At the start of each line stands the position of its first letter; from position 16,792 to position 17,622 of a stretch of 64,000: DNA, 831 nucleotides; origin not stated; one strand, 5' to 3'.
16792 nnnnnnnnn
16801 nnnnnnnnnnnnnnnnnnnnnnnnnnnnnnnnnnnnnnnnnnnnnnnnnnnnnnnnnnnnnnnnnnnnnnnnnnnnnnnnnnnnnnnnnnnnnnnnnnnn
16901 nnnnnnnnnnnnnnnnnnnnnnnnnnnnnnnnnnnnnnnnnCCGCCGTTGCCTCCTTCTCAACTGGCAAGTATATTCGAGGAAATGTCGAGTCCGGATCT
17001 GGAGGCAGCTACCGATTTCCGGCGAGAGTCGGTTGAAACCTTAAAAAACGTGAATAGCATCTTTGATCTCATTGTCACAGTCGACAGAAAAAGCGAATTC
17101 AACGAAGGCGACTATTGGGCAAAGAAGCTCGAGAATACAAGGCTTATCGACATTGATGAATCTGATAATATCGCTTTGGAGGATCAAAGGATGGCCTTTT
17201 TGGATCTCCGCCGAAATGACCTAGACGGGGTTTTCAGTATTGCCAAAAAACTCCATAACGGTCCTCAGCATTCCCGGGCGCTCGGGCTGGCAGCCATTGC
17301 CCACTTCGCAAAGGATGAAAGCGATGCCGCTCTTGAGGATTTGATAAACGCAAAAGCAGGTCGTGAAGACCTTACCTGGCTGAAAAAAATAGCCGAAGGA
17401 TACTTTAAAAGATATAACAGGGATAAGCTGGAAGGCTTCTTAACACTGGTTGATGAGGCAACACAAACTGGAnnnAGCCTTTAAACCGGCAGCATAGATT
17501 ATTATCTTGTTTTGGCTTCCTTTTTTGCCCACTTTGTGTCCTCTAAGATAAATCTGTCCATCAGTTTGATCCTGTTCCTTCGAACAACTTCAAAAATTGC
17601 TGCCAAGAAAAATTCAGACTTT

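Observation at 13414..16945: Highly regular 126-bp coding array with higher-order structure and signs of recent unit amplification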

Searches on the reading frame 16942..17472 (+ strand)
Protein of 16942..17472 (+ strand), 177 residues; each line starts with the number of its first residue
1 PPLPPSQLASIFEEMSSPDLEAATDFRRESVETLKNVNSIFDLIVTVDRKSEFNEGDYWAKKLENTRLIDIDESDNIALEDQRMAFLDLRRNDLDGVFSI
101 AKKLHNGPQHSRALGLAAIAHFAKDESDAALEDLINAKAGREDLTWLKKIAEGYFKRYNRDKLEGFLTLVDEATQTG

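Call 30: search_protein_families(library=ncbifam, proteins=[window:16942-17472:+], max_evalue=0.1)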
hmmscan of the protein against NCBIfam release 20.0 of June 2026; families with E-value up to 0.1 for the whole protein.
window:16942-17472:+ (177 aa): 0 families

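Call 31: search_protein_families(library=pfam, proteins=[window:16942-17472:+], max_evalue=1)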
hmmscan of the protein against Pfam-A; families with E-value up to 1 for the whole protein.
window:16942-17472:+ (177 aa): 1 family
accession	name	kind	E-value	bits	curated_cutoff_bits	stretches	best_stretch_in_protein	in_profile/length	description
PF14887.12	HMG_box_5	-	0.028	14.8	25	1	119-163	23-68/86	HMG (high mobility group) box 5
